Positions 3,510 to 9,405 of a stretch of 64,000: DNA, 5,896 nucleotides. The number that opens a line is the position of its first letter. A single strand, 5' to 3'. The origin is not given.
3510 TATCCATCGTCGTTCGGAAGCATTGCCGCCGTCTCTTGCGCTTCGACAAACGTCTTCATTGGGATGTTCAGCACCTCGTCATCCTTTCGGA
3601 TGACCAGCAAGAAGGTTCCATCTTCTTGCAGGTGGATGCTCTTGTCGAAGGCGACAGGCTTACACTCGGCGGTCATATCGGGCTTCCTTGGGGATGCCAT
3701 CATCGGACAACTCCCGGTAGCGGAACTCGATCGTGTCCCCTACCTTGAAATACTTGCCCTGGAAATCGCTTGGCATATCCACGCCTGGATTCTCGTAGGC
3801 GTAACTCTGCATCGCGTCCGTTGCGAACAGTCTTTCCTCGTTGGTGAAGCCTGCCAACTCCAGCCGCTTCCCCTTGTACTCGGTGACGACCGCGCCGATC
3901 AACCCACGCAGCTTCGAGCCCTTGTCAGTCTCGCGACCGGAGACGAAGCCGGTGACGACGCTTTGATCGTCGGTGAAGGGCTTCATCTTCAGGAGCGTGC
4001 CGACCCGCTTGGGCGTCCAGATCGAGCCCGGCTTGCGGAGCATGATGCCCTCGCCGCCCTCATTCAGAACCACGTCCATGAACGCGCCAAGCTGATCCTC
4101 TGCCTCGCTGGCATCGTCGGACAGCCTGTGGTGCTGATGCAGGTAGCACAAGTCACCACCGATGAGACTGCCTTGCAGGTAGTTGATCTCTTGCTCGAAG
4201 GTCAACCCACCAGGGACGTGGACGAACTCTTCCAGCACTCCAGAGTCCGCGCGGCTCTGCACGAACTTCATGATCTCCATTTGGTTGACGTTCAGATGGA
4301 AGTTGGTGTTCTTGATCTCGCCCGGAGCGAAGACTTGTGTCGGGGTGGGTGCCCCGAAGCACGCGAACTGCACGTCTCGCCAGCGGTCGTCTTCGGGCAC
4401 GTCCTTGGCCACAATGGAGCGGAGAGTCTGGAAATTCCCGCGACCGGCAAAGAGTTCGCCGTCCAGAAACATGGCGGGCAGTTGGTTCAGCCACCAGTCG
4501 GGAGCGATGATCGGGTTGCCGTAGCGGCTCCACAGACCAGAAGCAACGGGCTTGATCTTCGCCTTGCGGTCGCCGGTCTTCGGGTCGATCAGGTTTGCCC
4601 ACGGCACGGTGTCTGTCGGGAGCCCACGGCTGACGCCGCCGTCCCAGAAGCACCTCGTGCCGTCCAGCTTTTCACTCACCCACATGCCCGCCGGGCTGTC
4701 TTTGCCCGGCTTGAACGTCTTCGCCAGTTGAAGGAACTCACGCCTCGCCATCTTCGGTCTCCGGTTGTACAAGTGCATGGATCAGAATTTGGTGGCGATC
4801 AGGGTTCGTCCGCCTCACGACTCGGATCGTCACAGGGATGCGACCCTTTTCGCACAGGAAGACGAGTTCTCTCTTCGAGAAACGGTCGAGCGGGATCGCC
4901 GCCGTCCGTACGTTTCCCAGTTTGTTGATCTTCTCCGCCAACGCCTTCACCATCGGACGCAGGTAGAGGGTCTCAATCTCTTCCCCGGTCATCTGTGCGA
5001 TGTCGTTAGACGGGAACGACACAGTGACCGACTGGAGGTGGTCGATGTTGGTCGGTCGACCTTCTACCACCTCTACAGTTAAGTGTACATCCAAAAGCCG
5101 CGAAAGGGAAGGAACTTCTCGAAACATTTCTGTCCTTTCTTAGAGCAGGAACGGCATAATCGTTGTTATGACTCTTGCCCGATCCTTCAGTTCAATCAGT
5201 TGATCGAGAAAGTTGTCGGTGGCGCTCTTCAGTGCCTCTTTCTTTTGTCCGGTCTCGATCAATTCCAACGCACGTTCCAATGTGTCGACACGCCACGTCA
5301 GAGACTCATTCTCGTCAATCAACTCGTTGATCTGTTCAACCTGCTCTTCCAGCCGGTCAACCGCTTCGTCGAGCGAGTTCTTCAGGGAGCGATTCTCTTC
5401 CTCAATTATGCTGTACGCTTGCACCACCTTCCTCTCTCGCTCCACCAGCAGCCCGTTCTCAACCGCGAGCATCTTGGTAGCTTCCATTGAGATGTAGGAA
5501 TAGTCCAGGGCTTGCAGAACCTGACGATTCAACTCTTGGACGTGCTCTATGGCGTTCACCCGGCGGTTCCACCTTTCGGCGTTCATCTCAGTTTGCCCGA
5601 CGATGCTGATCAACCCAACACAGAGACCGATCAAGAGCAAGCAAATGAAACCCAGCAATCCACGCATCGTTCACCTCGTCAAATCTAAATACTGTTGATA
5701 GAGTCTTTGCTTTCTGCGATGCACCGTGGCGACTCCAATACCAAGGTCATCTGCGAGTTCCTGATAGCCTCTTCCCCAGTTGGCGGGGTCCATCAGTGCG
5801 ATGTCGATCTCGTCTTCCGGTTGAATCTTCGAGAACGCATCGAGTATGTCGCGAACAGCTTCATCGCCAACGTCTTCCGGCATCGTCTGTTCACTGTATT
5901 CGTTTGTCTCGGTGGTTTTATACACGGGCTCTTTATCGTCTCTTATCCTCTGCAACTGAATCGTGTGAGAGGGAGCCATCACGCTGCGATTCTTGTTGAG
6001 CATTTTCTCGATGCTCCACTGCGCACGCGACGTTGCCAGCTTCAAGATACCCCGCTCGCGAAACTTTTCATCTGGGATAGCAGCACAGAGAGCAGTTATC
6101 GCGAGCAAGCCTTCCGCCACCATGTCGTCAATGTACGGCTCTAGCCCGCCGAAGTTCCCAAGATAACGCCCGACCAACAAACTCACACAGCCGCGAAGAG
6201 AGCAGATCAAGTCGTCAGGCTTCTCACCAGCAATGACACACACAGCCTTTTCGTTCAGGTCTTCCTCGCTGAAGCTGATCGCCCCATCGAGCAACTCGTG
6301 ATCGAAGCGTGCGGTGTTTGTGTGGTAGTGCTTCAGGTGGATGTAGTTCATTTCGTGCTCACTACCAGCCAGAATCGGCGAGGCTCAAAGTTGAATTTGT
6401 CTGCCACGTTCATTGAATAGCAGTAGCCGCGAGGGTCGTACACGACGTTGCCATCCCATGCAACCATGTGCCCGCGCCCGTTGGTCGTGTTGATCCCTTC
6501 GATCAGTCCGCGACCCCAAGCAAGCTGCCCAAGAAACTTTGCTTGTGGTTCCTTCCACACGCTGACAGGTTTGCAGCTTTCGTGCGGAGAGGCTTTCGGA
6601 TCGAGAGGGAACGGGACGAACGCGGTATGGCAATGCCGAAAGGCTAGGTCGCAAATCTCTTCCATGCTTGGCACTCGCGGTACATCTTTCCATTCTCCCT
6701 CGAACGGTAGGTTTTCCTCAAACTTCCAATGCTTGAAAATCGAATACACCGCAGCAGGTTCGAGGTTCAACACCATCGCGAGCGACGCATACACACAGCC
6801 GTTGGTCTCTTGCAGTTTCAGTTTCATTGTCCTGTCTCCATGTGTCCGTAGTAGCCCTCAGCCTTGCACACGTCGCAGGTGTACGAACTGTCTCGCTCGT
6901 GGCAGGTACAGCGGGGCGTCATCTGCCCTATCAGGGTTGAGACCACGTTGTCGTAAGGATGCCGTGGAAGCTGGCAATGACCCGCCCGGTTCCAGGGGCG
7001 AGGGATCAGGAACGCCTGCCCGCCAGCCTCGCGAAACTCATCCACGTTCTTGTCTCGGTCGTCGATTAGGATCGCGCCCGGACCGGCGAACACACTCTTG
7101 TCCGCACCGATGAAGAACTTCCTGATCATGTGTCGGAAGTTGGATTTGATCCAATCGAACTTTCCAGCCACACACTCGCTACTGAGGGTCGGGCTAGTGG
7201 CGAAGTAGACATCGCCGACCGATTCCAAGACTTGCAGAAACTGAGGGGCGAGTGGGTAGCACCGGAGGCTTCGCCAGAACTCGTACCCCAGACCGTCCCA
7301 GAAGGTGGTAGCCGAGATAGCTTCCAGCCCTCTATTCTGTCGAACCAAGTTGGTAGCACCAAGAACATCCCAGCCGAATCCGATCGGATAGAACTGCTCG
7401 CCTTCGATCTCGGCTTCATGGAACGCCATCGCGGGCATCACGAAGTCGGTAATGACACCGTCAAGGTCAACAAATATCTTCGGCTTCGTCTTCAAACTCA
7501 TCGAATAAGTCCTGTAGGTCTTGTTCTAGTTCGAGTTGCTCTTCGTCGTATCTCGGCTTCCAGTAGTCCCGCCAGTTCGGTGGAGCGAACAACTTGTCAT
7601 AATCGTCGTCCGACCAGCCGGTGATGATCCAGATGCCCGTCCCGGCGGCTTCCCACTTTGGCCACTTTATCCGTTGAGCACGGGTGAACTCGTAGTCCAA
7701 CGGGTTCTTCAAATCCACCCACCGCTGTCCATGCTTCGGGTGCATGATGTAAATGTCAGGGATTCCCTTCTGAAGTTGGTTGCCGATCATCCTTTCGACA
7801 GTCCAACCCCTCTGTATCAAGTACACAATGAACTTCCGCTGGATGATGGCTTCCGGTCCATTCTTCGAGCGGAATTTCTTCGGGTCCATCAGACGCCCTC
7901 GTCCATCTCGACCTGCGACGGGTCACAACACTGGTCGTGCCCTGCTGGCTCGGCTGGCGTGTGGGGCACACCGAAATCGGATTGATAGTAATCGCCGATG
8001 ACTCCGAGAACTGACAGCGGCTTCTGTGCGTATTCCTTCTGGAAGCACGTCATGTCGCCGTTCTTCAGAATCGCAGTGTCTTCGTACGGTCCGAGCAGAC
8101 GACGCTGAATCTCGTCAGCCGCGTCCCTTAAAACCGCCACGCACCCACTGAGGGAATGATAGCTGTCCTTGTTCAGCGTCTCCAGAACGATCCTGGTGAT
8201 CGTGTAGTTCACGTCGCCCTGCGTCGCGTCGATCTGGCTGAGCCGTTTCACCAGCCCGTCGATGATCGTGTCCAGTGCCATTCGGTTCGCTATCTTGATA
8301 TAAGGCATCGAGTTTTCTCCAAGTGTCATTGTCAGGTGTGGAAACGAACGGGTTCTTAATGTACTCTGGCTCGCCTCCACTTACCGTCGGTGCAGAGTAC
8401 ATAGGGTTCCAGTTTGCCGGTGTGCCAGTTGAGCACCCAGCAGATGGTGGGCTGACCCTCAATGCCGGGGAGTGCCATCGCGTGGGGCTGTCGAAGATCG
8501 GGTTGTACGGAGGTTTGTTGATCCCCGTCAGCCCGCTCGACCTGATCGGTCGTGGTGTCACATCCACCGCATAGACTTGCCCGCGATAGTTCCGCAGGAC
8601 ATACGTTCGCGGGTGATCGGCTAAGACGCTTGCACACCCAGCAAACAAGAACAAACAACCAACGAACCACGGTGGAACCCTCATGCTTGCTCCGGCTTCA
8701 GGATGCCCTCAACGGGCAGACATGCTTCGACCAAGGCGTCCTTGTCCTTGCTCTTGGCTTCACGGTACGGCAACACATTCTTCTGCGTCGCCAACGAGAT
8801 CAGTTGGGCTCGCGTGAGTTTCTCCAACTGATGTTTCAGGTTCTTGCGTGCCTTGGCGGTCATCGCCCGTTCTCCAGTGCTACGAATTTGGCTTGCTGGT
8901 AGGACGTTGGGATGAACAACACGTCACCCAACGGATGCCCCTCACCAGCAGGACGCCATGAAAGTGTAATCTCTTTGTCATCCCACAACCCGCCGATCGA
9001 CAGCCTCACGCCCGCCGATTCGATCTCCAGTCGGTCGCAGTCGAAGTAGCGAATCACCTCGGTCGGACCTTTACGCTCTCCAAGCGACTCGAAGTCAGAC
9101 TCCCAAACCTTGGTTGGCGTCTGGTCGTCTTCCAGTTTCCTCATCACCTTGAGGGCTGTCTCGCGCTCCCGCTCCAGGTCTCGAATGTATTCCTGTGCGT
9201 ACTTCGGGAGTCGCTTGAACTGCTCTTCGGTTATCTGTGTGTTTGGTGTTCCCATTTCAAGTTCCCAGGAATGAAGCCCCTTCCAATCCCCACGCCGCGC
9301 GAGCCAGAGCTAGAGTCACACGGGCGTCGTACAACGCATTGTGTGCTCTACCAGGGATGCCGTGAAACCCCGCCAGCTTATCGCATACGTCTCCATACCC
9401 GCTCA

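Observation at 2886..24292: Family of five near-identical phage promoters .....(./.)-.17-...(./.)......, three driving apparently leaderless mRNAs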

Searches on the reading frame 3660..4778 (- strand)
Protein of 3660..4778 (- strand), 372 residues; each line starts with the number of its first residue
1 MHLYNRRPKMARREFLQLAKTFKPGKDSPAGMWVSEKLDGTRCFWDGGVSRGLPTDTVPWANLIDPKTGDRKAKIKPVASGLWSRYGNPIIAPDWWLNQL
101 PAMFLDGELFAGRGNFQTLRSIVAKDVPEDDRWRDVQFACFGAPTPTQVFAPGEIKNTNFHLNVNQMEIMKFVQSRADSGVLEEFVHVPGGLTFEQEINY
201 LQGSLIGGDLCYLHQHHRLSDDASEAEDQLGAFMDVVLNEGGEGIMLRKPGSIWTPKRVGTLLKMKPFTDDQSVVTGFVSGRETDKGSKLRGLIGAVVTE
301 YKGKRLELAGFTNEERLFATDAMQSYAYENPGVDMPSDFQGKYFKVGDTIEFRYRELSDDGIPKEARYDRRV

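Call 29: find_related_loci(query=window:3660-4778:-, collection=viral_contigs, flank=10000)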
Query window:3660-4778:- (372 aa) in viral_contigs; peptide patterns used: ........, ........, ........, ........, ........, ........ (x = any residue, [..] = any of these).
31 stretches matched a pattern; 26 encode a relative of the query (tblastn E <= 1e-3); 26 distinct loci.
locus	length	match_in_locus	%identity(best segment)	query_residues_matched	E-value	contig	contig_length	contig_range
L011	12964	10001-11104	70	5-372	0e+0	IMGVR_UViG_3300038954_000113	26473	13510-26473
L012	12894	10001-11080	63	10-372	1e-157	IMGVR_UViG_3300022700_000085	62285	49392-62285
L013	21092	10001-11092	66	10-372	1e-150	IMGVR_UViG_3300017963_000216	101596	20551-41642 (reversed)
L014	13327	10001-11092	66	10-372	1e-150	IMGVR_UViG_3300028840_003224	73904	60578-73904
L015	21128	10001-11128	53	10-371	8e-130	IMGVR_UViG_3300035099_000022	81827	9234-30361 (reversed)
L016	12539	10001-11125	54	10-370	2e-128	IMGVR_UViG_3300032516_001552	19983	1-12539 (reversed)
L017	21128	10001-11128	54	10-371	9e-127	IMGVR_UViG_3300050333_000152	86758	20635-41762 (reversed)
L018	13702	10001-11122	53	12-371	3e-126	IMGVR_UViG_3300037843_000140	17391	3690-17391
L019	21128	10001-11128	54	10-371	5e-126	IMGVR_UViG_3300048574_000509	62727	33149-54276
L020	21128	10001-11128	53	10-371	1e-124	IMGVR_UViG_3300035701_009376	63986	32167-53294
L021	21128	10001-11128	52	10-371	4e-124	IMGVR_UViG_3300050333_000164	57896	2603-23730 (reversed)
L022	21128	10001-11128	52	10-371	2e-123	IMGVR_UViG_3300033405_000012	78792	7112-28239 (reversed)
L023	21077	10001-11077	56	10-370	5e-123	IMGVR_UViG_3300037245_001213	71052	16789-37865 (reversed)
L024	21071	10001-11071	52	10-370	3e-122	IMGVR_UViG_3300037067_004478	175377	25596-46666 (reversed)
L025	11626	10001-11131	51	9-371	1e-121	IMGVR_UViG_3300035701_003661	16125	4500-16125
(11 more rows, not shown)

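Call 31: search_dna_similar(query=window:3660-4778:-, collection=phages, mode=protein, max_rows=25)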
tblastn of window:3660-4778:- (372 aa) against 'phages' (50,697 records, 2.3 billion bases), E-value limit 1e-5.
Records with a match: 1; places in all: 1; records where one place covers at least 80% of the query: 1.
Best place of each record, by identity: <60% 1.
By first word of the organism name: uncultured 1.
By host as written in the record: - 1.
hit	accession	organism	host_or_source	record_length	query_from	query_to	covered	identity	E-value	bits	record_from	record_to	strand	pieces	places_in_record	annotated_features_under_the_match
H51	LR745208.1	uncultured phage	metagenomic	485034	30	370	92%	27.5%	1e-17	90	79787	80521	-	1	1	record has no annotation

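Call 33: search_protein_families(library=pfam, proteins=[window:3660-4778:-], max_evalue=0.01)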
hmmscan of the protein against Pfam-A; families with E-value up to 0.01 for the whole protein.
window:3660-4778:- (372 aa): 2 families
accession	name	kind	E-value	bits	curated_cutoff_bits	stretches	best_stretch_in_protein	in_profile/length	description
PF14743.12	DNA_ligase_OB_2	-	3e-06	27.6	28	1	289-370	5-64/66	DNA ligase OB-like domain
PF01068.26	DNA_ligase_A_M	-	0.0002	21.6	26.2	1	226-266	163-204/204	ATP dependent DNA ligase domain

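Call 35: find_related_loci(query=A1, collection=genome_contigs, flank=10000)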
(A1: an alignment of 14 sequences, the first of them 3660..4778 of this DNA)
Query A1 (372 aa) in genome_contigs; peptide patterns used: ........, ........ (x = any residue, [..] = any of these).
42 stretches matched a pattern; 19 encode a relative of the query (tblastn E <= 1e-3); 19 distinct loci.
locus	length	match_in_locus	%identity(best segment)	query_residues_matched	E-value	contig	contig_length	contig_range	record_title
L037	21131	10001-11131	53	10-371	2e-126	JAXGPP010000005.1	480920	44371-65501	MAG: Thermoguttaceae bacterium isolate AnMBR.bin305 bin305_5, whole genome shotgun sequence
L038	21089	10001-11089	54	12-370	2e-126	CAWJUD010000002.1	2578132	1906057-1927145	MAG: Pirellulales bacterium isolate MFD04408.bin.1.134 genome assembly, contig: contig_24530, whole genome shotgun seque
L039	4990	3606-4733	54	10-371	5e-127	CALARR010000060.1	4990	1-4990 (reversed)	MAG TPA_asm: uncultured Planctomycetales bacterium isolate SRR3330210_bin.80_CONCOCT_v1.1_MAG genome assembly, contig: E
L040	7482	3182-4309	53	10-371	3e-126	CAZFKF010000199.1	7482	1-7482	MAG TPA_asm: uncultured Planctomycetaceae bacterium isolate binchicken_co20_427 genome assembly, contig: NODE_17651_leng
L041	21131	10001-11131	53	10-371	2e-123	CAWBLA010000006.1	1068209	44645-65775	MAG: uncultured Planctomycetaceae bacterium isolate MFD02416.bin.2.133 genome assembly, contig: contig_3591, whole genom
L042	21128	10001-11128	52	12-371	2e-123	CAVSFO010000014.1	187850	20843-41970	MAG: uncultured Planctomycetia bacterium isolate MFD01828.bin.2.91 genome assembly, contig: contig_42065, whole genome s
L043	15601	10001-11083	56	6-371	5e-123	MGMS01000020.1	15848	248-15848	MAG: Chloroflexi bacterium RBG_13_51_36 RBG_13_scaffold_1773, whole genome shotgun sequence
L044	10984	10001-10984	55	12-339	4e-115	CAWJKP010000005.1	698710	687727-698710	MAG: Pirellulales bacterium isolate MFD05580.bin.2.29 genome assembly, contig: contig_23355, whole genome shotgun sequen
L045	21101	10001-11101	51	3-371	6e-113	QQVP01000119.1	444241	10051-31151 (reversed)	MAG: Planctomycetota bacterium isolate MB_PLM_2 c_000000000010, whole genome shotgun sequence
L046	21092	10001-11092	51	6-371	9e-112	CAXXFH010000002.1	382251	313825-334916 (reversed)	MAG: Thermoguttaceae bacterium isolate 312aca04-849c-440b-8203-9b7a9de13541 genome assembly, contig: contig_2, whole gen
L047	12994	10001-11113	50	1-371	6e-111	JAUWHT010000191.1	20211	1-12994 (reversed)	MAG: Pirellulales bacterium isolate CSMAG_2275 CSMAG_2275_k141_754034_length_20211_cov_11.9879, whole genome shotgun seq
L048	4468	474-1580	48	1-371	8e-109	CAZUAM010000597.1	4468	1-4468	MAG TPA_asm: uncultured Planctomycetaceae bacterium isolate binchicken_co262_366 genome assembly, contig: NODE_23270_len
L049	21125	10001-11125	52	12-371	7e-115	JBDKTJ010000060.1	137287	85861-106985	MAG: Thermoguttaceae bacterium isolate 6_bin.38_R1 c_000000893244, whole genome shotgun sequence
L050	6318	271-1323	43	10-370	1e-86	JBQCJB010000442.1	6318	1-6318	MAG: Aureliella sp. isolate bin901 k141_2500657, whole genome shotgun sequence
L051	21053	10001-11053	43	10-370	1e-86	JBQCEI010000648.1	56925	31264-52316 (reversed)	MAG: Aureliella sp. isolate bin122 k127_1390622, whole genome shotgun sequence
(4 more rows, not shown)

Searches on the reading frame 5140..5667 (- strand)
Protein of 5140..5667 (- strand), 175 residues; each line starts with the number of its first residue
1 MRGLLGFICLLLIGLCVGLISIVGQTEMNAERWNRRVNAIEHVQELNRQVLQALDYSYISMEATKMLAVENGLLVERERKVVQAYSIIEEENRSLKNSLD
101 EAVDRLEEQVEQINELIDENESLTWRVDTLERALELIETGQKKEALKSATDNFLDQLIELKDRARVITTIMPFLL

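Call 59: search_protein_families(library=pfam, proteins=[window:5140-5667:-], max_evalue=0.01)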
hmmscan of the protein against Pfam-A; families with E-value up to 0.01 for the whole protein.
window:5140-5667:- (175 aa): 1 family
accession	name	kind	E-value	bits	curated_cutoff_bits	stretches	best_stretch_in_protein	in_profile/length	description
PF24743.1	DUF7692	-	0.0085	16.7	26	0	123-153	9-38/55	Domain of unknown function (DUF7692)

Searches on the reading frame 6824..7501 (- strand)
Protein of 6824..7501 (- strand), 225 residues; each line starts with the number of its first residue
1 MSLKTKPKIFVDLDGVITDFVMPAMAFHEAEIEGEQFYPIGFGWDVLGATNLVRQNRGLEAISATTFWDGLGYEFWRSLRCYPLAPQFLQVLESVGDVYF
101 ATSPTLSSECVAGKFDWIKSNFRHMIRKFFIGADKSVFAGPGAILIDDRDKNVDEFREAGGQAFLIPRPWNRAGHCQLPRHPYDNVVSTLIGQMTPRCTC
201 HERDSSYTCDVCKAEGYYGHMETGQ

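Call 59: search_protein_families(library=pfam, proteins=[window:6824-7501:-], max_evalue=0.01)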
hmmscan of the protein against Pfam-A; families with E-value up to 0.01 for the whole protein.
window:6824-7501:- (225 aa): 1 family
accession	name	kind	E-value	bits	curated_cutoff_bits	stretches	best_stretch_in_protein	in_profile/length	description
PF06941.18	NT5C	-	1.4e-07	32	24.8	1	9-175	4-159/180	5' nucleotidase, deoxy (Pyrimidine), cytosolic type C protein (NT5C)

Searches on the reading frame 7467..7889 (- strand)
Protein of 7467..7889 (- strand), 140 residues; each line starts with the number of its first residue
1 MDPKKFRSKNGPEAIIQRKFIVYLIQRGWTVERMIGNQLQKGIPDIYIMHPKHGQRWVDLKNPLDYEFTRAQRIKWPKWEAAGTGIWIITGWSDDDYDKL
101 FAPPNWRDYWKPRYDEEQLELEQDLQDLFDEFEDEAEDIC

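Call 58: search_protein_families(library=phrogs, proteins=[window:7467-7889:-], max_evalue=0.001)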
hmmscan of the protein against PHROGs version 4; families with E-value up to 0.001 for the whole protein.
window:7467-7889:- (140 aa): 1 family
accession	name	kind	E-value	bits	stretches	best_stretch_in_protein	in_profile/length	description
phrog_93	-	DNA, RNA and nucleotide metabolism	0.00014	21.6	1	7-97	348-434/613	endonuclease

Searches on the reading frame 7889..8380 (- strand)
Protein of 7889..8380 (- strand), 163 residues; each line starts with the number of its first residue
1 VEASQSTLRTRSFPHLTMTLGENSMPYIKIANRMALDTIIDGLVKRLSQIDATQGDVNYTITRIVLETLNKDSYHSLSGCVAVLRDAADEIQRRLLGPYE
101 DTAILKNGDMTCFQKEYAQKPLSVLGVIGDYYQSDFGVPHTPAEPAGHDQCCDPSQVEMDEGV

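Call 59: search_protein_families(library=pfam, proteins=[window:7889-8380:-], max_evalue=0.01)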
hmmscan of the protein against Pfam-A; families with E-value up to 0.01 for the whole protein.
window:7889-8380:- (163 aa): 1 family
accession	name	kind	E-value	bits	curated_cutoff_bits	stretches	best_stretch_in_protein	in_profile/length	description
PF21840.1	DUF6899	-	7.6e-19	68.6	27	1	25-109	1-84/85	Domain of unknown function (DUF6899)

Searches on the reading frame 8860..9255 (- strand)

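Call 60: search_protein_families(library=pfam, proteins=[window:8860-9255:-], max_evalue=0.01)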
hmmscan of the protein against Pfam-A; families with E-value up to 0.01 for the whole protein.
window:8860-9255:- (131 aa): 1 family
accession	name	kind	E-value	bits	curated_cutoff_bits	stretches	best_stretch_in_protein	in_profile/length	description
PF23886.1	DUF7239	-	2e-07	31.6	24.6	1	9-55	5-51/112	Family of unknown function (DUF7239)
